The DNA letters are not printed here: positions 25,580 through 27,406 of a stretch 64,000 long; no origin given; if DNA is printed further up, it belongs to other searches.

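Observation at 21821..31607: Composite cluster of TPP-E1 alpha/beta, free lipoyl carrier, Zn-ADH, split PpsA/PpsB-like dikinase, BCCP, biotin carboxylase and HAD phosphatase, lacking the partners of every known system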

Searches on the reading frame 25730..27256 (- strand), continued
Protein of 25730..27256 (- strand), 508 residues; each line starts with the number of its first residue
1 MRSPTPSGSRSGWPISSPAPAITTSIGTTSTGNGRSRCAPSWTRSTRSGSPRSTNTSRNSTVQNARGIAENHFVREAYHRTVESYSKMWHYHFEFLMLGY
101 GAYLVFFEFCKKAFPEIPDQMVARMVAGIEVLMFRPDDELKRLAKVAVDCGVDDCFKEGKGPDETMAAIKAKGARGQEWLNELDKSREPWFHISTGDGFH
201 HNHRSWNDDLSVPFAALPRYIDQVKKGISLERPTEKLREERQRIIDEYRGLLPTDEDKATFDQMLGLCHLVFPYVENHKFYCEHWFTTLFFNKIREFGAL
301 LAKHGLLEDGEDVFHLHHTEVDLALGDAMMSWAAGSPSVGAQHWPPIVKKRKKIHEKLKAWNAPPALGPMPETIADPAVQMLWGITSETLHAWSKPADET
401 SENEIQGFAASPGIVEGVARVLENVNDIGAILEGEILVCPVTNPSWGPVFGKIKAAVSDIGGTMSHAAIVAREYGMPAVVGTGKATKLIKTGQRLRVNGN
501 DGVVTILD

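Call 19: search_protein_families(library=pfam, proteins=[L025:14810-16297:+, L025:17165-18046:+, L025:18101-19189:-, L025:7903-10011:+, L025:6740-7741:-, L025:5328-6680:+, L025:3534-4982:-, L025:1541-3244:+, L025:300-1448:+], max_evalue=0.001)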
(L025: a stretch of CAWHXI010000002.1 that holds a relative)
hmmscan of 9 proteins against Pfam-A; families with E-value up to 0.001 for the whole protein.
L025:14810-16297:+ (495 aa): 2 families
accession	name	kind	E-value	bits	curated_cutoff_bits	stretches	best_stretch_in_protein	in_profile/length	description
PF02436.23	PYC_OADA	-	1.2e-24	87.6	27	1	296-433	2-154/201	Conserved carboxylase domain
PF00682.25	HMGL-like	-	1.2e-08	35.2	29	1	128-263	114-249/260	HMGL-like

L025:17165-18046:+ (293 aa): 1 family
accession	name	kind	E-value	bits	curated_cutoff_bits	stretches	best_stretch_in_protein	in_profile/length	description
PF04909.20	Amidohydro_2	-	3.7e-52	178.3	26.4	1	9-286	1-289/289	Amidohydrolase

L025:18101-19189:- (362 aa): 3 families
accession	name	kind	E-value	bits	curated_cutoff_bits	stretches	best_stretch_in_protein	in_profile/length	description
PF00107.32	ADH_zinc_N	-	1.3e-18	67.6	31.8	1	188-306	2-117/129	Zinc-binding dehydrogenase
PF08240.17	ADH_N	-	4.9e-14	52.9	23.5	1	57-144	1-102/104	Alcohol dehydrogenase GroES-like domain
PF13602.12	ADH_zinc_N_2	-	1e-11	46.3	27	1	220-359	2-134/134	Zinc-binding dehydrogenase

L025:7903-10011:+ (702 aa): 2 families
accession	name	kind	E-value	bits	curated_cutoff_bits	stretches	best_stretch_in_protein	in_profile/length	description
PF00501.34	AMP-binding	-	7e-42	144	29.9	1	135-494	22-378/384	AMP-binding enzyme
PF16177.11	ACAS_N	-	4.9e-12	45.9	27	1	56-111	1-54/55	Acetyl-coenzyme A synthetase N-terminus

L025:6740-7741:- (333 aa): 1 family
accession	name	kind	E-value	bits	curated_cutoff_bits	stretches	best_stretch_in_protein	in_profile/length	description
PF01261.30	AP_endonuc_2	-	8.3e-22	78.5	31.1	1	106-332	10-246/249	Xylose isomerase-like TIM barrel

L025:5328-6680:+ (450 aa): 3 families
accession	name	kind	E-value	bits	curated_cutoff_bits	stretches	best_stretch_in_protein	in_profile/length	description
PF01408.29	GFO_IDH_MocA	-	4.2e-12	47.2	24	1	55-176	6-119/120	Oxidoreductase family, NAD-binding Rossmann fold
PF22725.1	GFO_IDH_MocA_C3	-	1.3e-11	45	27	1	250-338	35-123/124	GFO/IDH/MocA C-terminal domain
PF02894.22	GFO_IDH_MocA_C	-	3.9e-10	40.3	22.9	1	240-428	21-210/218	Oxidoreductase family, C-terminal alpha/beta domain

L025:3534-4982:- (482 aa): 2 families
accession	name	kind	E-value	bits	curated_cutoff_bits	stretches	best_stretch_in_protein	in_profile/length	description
PF00370.27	FGGY_N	-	4.7e-64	216.8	28.8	1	8-224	29-245/245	FGGY family of carbohydrate kinases, N-terminal domain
PF02782.22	FGGY_C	-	1.2e-36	126.8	27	1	234-423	2-196/198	FGGY family of carbohydrate kinases, C-terminal domain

L025:1541-3244:+ (567 aa): 1 family
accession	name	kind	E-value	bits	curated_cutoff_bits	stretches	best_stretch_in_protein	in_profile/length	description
PF00474.23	SSF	-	7e-54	183.7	22.8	1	48-463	1-406/406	Sodium:solute symporter family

L025:300-1448:+ (382 aa): 1 family
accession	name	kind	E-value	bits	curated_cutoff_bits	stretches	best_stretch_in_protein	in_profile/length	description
PF01263.26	Aldose_epim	-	2.1e-95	320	27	1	55-378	2-299/299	Aldose 1-epimerase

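Call 23: search_protein_families(library=pfam, proteins=[L065:1963-4020:-, L056:7832-8860:-, L010:2060-2890:+, L013:17822-18574:+, L039:46-939:-, L007:8881-9867:+, L058:15711-16820:-, L027:19187-20755:-, L043:8114-9286:+, L007:17761-18618:+], max_evalue=0.001)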
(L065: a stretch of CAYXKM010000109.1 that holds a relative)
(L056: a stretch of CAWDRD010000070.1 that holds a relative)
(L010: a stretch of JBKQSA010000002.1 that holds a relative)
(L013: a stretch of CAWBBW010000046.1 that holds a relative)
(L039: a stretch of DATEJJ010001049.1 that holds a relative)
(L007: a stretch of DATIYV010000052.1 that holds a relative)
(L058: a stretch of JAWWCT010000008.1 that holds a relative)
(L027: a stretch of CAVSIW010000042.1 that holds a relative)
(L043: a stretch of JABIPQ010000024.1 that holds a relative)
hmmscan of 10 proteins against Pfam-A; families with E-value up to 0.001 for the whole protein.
L065:1963-4020:- (685 aa): 2 families
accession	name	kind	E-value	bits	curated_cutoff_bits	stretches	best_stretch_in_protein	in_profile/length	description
PF00501.34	AMP-binding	-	3.2e-45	155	29.9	1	124-498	8-377/384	AMP-binding enzyme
PF16177.11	ACAS_N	-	3.8e-12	46.3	27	1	63-118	1-54/55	Acetyl-coenzyme A synthetase N-terminus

L056:7832-8860:- (342 aa): 3 families
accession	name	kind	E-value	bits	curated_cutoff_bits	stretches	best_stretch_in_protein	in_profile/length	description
PF00107.32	ADH_zinc_N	-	1.1e-17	64.7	31.8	1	168-282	1-116/129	Zinc-binding dehydrogenase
PF08240.17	ADH_N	-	2e-14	54.1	23.5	1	28-118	1-103/104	Alcohol dehydrogenase GroES-like domain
PF13602.12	ADH_zinc_N_2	-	9.9e-10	39.9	27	1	201-338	2-133/134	Zinc-binding dehydrogenase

L010:2060-2890:+ (276 aa): 4 families
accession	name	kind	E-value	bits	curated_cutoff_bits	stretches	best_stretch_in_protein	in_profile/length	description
PF13561.12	adh_short_C2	-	3.8e-52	177.7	27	1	20-270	3-235/236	Enoyl-(Acyl carrier protein) reductase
PF00106.31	adh_short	-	2.3e-41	141.9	26.6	1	14-217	3-188/195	short chain dehydrogenase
PF08659.16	KR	-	3.3e-07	30.9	22.6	1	14-98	3-91/180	KR domain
PF23441.1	SDR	-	2.1e-06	27.8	27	0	12-56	8-53/258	SDR-like rossmann domain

L013:17822-18574:+ (250 aa): 3 families
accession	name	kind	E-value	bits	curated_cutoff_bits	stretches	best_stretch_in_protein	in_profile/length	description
PF00005.33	ABC_tran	-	6e-23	82.4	25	1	29-173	1-134/137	ABC transporter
PF12399.14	BCA_ABC_TP_C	-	6.6e-08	32.4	25.5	1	224-249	1-26/27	Branched-chain amino acid ATP-binding cassette transporter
PF13304.12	AAA_21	-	0.00031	21.3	27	1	43-75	3-38/304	AAA domain, putative AbiEii toxin, Type IV TA system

L039:46-939:- (297 aa): 3 families
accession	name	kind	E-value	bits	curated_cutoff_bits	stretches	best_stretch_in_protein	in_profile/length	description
PF09339.16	HTH_IclR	-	1.6e-10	41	22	1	37-85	1-50/52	IclR helix-turn-helix domain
PF01614.24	IclR_C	-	4.2e-05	23.6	24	1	111-286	11-172/174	Bacterial transcriptional regulator IclR C-terminal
PF25213.1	HVO_A0261_N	-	0.00089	19.5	35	0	40-86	12-57/86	HVO_A0261 N-terminal domain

L007:8881-9867:+ (328 aa): 3 families
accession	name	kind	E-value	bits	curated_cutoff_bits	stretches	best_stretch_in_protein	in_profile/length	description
PF12833.13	HTH_18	-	9.3e-23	80.8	33.6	1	244-324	2-80/80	Helix-turn-helix domain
PF14525.12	AraC_binding_2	-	1.3e-22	80.7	27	1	29-203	1-171/173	AraC-binding-like domain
PF00165.29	HTH_AraC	-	1.9e-12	47.4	26.6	1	286-323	6-42/42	Bacterial regulatory helix-turn-helix proteins, AraC family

L058:15711-16820:- (369 aa): 1 family
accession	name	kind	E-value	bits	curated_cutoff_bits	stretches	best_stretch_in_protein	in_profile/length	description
PF02900.23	LigB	-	2.4e-67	227.3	26.3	1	97-358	3-266/269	Catalytic LigB subunit of aromatic ring-opening dioxygenase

L027:19187-20755:- (522 aa): 7 families
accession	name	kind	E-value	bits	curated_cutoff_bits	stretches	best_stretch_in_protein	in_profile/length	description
PF05199.19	GMC_oxred_C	-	5.5e-22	79.3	24.6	1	390-506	1-139/139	GMC oxidoreductase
PF00732.25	GMC_oxred_N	-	1.1e-13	51.9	23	1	128-302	59-215/218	GMC oxidoreductase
PF01266.30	DAO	-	9.4e-06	25.8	27.9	1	12-44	2-34/353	FAD dependent oxidoreductase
PF13450.12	NAD_binding_8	-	2.1e-05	25.1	21.9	1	14-45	1-32/68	NAD(P)-binding Rossmann-like domain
PF00890.30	FAD_binding_2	-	6.2e-05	22.8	20.4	1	12-48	2-38/414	FAD binding domain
PF01494.25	FAD_binding_3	-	7.7e-05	22.5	22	1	10-47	2-39/349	FAD binding domain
PF07992.20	Pyr_redox_2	-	0.00088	19.2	26.1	0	11-43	2-34/291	Pyridine nucleotide-disulphide oxidoreductase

L043:8114-9286:+ (390 aa): 11 families
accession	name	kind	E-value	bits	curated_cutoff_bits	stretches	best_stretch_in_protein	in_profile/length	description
PF02353.26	CMAS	-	2e-87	293.4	27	1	104-368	3-272/273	Mycolic acid cyclopropane synthetase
PF13489.12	Methyltransf_23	-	1.3e-15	58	27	1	145-299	3-150/164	Methyltransferase domain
PF13649.12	Methyltransf_25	-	4.7e-15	56.5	27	1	167-261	1-97/97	Methyltransferase domain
PF08242.18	Methyltransf_12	-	9.2e-14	52.4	30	1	168-262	1-97/98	Methyltransferase domain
PF13847.12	Methyltransf_31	-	7.6e-12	45.6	27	1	162-269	2-113/145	Methyltransferase domain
PF08241.18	Methyltransf_11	-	7.5e-11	43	21.2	1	168-265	1-95/95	Methyltransferase domain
PF05175.20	MTS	-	5.4e-07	29.9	23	1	154-234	22-104/170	Methyltransferase small domain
PF07021.18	MetW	-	1.4e-05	25.3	21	1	160-199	10-49/193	Methionine biosynthesis protein MetW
PF03848.20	TehB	-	2.3e-05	24.4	20.4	1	159-263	27-130/193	Tellurite resistance protein TehB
PF13679.12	Methyltransf_32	-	9.7e-05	22.8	27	1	162-227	24-94/143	Methyltransferase domain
PF01135.25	PCMT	-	0.00058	20.1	20.3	1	156-215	66-127/210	Protein-L-isoaspartate(D-aspartate) O-methyltransferase (PCMT)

L007:17761-18618:+ (285 aa): 1 family
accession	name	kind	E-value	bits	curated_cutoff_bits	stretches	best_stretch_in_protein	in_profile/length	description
PF01261.30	AP_endonuc_2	-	8.8e-25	88.3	31.1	1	36-261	2-232/249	Xylose isomerase-like TIM barrel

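Call 32: search_solved_structures(query=L001:2221-3273:+, show_alignments=1, max_evalue=1e-10)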
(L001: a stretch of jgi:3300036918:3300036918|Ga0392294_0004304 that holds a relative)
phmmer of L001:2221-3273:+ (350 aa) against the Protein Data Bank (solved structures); distinct sequences matched with E-value up to 1e-10: 8.
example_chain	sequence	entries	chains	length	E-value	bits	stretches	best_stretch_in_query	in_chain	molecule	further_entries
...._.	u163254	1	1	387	5.5e-80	272.7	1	6-336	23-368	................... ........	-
8a8e_A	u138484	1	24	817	4.3e-69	236.9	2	76-326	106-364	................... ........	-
9dae_A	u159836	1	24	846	4.3e-69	236.9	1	6-281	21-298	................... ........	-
2ols_A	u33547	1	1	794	5.1e-61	210.4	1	6-328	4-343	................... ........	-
5hv6_A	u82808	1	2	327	9.3e-59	202.9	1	8-322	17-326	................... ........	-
5hv2_A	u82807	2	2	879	6.4e-58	200.2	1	8-323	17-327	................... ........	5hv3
5hv1_A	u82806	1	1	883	7e-58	200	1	9-323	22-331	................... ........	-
5fbs_A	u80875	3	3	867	7.3e-58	200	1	10-323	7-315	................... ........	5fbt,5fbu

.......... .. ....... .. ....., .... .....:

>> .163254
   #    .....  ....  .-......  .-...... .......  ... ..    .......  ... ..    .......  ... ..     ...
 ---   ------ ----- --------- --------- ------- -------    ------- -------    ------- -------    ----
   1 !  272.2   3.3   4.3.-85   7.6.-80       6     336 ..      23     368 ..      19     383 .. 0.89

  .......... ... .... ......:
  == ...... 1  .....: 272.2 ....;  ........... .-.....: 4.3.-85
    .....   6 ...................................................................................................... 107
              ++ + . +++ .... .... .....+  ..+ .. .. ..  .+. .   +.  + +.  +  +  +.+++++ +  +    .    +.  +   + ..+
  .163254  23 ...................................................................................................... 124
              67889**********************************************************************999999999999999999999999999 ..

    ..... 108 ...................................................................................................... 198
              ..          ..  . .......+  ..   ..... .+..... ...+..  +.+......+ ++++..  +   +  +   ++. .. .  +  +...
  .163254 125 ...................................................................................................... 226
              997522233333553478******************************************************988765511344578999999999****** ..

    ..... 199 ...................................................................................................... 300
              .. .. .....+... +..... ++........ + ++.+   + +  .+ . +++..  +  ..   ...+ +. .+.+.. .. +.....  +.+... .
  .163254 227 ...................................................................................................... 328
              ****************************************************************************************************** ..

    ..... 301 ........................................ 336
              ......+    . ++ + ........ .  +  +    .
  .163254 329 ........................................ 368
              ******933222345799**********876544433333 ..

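Call 46: search_dna_similar(query=P0001, collection=plasmids, mode=protein, max_rows=25)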
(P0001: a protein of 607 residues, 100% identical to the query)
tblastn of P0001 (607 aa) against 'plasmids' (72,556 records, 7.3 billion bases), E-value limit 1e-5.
Records with a match: 252; places in all: 289; records where one place covers at least 80% of the query: 13.
Best place of each record, by identity: <60% 252.
By first word of the organism name: Streptomyces 23; Deinococcus 17; Rhodococcus 16; Pseudoalteromonas 14; Bacillus 13; Sphingobium 13; Leisingera 12; Klebsiella 8; Rhizobium 7; Agrobacterium 7; and 64 more.
By predicted mobility (MOB-suite, as given by PLSDB): non-mobilizable 198; mobilizable 27; conjugative 27.
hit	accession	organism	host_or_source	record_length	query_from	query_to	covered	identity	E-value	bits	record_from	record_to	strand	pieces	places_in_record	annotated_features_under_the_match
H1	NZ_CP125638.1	Rhizobium leguminosarum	Phaseolus vulgaris,Pure culture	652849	10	606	98%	57.0%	0e+0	747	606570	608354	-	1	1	PEP-utilizing enzyme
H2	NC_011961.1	Thermomicrobium roseum DSM 5159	-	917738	10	607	99%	48.5%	0e+0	620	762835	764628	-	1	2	PEP-utilizing enzyme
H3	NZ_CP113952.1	Rhodococcus sp. JS3073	culture,soil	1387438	10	607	99%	47.8%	0e+0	583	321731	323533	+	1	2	record has no annotation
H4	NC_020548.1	Azoarcus sp. KH32C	-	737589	3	606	100%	44.6%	2e-179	570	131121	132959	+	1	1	PEP-utilizing enzyme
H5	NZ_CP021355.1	Rhodococcus oxybenzonivorans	river sediment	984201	10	607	99%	40.9%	3e-151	489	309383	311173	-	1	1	PEP-utilizing enzyme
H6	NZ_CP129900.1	Rhodococcus ruber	soil,bacterial genome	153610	10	607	99%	40.4%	2e-147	478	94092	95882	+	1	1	PEP-utilizing enzyme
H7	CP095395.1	Natribaculum longum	cell culture,saline soil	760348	7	607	99%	39.7%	3e-142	463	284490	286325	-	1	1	none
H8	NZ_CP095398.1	Natribaculum luteum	cell culture,brine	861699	7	607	99%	39.7%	4e-142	462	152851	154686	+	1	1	PEP-utilizing enzyme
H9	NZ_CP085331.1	Haladaptatus salinisoli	cell culture,saline soil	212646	2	607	100%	39.3%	7e-137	448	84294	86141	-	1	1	PEP-utilizing enzyme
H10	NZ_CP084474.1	Natrinema sp. DC36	cell culture,sediment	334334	3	607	100%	39.0%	2e-140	458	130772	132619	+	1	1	PEP-utilizing enzyme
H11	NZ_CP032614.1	Bacillus thuringiensis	single cell,soil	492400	32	603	94%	23.5%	1e-29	132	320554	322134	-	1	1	PEP-utilizing enzyme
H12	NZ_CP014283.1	Bacillus thuringiensis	cell culture,soil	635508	32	603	94%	23.5%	1e-29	132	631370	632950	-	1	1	PEP-utilizing enzyme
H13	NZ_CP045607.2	Bacillus cereus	Whole organism,soil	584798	32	603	94%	23.0%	1e-28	129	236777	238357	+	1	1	PEP-utilizing enzyme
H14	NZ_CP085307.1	Haladaptatus pallidirubidus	cell culture,saline soil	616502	208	607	66%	29.1%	7e-22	108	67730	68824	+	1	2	PEP/pyruvate-binding domain-containing protein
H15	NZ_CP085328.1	Haladaptatus salinisoli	cell culture,saline soil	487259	200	607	67%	27.8%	2e-25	119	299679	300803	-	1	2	PEP/pyruvate-binding domain-containing protein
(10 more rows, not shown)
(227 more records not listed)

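Call 47: get_annotated_region(hit=H1, flank=9000)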
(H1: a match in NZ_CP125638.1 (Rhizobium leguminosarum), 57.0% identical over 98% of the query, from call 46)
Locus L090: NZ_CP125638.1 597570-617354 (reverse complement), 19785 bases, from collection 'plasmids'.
description: Rhizobium leguminosarum strain BT01 plasmid pRlBT01c, complete sequence
organism: Rhizobium leguminosarum (NCBI taxid 384)
taxonomy: Bacteria; Pseudomonadota; Alphaproteobacteria; Hyphomicrobiales; Rhizobiaceae; Rhizobium; Rhizobium leguminosarum
host: -; source: Phaseolus vulgaris,Pure culture; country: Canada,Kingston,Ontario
typing (MOB-suite, as given by PLSDB): mobilizable; relaxase MOBQ
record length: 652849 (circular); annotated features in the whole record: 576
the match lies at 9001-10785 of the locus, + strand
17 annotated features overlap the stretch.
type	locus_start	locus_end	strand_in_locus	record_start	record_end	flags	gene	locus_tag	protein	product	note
CDS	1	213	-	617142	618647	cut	-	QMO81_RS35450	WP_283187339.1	aldehyde dehydrogenase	-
CDS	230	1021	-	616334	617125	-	-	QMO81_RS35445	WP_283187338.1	ABC transporter permease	GO:0055085 - transmembrane transport [Evidence IEA]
CDS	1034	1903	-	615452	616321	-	-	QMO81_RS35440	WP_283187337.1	ABC transporter permease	GO:0055085 - transmembrane transport [Evidence IEA]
CDS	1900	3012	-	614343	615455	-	-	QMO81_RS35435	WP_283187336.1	ABC transporter ATP-binding protein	-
CDS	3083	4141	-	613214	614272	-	-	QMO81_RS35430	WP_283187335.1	ABC transporter substrate-binding protein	-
CDS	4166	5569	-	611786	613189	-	-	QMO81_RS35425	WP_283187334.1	sigma 54-interacting transcriptional regulator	GO:0006355 - regulation of DNA-templated transcription [Evidence IEA]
CDS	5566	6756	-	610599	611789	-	-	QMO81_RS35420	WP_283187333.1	PAS domain-containing protein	-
CDS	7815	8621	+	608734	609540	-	-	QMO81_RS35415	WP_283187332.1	helix-turn-helix domain-containing protein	GO:0006355 - regulation of DNA-templated transcription [Evidence IEA]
CDS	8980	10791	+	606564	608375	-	-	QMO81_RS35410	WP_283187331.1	PEP-utilizing enzyme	GO:0016310 - phosphorylation [Evidence IEA]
CDS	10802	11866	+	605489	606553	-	-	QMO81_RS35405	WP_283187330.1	PEP/pyruvate-binding domain-containing protein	-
CDS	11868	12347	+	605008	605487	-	-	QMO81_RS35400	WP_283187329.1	biotin/lipoyl-containing protein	-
CDS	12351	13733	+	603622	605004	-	-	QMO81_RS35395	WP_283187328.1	acetyl-CoA carboxylase biotin carboxylase subunit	-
CDS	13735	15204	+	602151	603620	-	-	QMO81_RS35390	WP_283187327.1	hypothetical protein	-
CDS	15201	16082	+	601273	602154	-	-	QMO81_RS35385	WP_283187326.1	HAD family hydrolase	-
CDS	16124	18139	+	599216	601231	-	-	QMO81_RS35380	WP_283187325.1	acetoacetate--CoA ligase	GO:0019287 - isopentenyl diphosphate biosynthetic process, mevalonate pathway [Evidence IEA]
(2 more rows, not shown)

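Call 48: get_annotated_region(hit=H3, flank=9000)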
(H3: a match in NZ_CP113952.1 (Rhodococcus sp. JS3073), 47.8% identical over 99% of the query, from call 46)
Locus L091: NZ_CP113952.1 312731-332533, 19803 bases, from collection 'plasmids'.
description: Rhodococcus sp. JS3073 plasmid unnamed, complete sequence
organism: Rhodococcus sp. JS3073 (NCBI taxid 3002901)
taxonomy: Bacteria; Actinomycetota; Actinomycetes; Mycobacteriales; Nocardiaceae; Rhodococcus; Rhodococcus sp. JS3073
host: -; source: culture,soil; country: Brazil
typing (MOB-suite, as given by PLSDB): non-mobilizable
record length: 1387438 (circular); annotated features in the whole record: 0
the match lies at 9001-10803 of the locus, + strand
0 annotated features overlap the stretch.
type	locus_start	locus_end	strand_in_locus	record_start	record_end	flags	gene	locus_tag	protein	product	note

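Call 54: find_encoding_contigs(protein=P0011, flank=10000, max_places=1)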
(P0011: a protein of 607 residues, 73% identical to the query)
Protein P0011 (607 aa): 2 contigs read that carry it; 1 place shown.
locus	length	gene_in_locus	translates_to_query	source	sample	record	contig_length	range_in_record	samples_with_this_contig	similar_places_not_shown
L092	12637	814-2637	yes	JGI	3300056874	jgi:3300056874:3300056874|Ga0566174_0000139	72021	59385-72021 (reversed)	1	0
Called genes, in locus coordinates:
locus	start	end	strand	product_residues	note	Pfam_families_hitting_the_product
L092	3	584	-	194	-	?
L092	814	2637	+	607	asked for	PF00391:PEP-utilizers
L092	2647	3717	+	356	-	PF01326:PPDK_N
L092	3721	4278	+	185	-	PF00364:Biotin_lipoyl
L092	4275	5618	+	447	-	PF00289:Biotin_carb_N, PF02222:ATP-grasp (weak), PF02786:CPSase_L_D2, PF07478:Dala_Dala_lig_C, PF02785:Biotin_carb_C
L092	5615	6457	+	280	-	PF00702:Hydrolase (faint), PF13344:Hydrolase_6, PF13242:Hydrolase_like (weak)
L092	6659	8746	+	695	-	PF00072:Response_reg, PF13188:PAS_8, PF13426:PAS_9 (faint), PF00990:GGDEF, PF00563:EAL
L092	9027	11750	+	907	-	PF07715:Plug, PF00593:TonB_dep_Rec_b-barrel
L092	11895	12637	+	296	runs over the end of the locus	PF01261:AP_endonuc_2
